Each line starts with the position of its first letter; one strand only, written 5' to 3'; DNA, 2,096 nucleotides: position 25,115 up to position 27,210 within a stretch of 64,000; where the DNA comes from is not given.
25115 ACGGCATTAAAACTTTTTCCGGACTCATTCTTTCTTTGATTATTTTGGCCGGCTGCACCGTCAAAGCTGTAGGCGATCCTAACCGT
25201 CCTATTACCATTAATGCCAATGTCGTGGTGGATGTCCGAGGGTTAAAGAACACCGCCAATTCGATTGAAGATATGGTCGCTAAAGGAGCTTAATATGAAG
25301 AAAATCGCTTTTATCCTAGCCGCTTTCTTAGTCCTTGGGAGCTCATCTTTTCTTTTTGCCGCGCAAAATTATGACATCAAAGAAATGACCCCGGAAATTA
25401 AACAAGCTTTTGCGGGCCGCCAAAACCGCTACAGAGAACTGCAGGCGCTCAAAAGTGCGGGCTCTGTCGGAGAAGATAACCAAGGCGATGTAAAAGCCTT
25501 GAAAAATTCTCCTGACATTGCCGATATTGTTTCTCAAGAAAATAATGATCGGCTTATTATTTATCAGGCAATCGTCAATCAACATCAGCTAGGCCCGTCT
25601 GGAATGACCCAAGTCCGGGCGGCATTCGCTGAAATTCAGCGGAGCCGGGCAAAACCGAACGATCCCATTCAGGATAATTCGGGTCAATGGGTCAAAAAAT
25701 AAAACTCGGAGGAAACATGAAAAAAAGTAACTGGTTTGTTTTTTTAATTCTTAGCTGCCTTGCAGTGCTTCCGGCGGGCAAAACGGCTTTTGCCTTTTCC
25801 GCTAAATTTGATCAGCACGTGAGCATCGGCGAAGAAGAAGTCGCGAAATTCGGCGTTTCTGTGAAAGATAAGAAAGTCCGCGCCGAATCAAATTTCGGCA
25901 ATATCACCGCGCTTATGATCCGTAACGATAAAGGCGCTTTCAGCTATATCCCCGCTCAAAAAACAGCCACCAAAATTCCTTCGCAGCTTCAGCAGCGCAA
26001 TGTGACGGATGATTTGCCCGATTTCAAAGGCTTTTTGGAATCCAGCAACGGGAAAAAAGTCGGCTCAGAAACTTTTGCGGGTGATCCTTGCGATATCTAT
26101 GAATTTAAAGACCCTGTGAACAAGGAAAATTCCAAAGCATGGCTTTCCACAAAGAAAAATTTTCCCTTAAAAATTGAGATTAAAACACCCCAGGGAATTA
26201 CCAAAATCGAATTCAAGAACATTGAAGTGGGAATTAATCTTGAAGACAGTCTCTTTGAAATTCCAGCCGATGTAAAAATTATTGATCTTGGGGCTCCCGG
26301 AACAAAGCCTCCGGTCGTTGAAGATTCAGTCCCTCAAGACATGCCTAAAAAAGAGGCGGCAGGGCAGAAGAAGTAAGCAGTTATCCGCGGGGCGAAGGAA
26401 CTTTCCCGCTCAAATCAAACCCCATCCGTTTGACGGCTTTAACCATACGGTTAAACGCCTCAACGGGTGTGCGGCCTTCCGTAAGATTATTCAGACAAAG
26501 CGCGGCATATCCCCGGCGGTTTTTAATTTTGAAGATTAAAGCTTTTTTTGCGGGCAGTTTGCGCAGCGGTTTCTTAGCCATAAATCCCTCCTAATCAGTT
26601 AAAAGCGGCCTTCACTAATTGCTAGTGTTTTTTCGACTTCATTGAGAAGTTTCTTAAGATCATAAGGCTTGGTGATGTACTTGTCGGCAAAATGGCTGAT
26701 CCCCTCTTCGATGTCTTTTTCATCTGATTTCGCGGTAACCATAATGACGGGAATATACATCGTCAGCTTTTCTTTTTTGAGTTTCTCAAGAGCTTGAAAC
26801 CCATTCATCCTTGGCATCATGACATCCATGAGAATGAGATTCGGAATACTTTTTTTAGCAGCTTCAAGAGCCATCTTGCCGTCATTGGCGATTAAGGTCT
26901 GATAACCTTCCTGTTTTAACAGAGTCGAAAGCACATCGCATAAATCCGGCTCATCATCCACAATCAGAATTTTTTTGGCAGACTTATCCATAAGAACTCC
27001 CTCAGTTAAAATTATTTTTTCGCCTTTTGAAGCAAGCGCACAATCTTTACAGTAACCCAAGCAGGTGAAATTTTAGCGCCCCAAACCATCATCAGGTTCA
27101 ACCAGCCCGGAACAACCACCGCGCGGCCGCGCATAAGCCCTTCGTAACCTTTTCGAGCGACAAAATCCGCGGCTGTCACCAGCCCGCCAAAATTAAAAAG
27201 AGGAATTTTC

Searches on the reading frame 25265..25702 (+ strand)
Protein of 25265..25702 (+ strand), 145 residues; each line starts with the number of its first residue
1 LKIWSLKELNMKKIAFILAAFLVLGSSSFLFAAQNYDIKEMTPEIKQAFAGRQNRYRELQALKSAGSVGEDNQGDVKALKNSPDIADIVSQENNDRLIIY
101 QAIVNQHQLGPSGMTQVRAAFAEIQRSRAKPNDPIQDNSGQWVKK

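Call 75: search_protein_families(library=pfam, proteins=[window:25265-25702:+], max_evalue=0.000001)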
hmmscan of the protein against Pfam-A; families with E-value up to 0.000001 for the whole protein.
window:25265-25702:+ (145 aa): 1 family
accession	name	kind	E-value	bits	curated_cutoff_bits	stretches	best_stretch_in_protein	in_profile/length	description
PF07027.17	DUF1318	-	3.4e-14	53.6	27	1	55-145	4-92/92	Protein of unknown function (DUF1318)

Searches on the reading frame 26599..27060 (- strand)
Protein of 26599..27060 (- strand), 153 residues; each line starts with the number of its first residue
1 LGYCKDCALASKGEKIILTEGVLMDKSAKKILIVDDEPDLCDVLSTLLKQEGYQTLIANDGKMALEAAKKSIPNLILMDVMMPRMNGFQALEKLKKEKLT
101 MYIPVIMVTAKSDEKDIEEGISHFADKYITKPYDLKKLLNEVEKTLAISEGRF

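Call 75: search_protein_families(library=pfam, proteins=[window:26599-27060:-], max_evalue=0.000001)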
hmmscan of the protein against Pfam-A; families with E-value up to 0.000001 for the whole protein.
window:26599-27060:- (153 aa): 1 family
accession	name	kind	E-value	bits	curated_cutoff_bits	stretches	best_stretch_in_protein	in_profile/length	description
PF00072.30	Response_reg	-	9.6e-30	103.5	30.2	1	31-142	1-110/111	Response regulator receiver domain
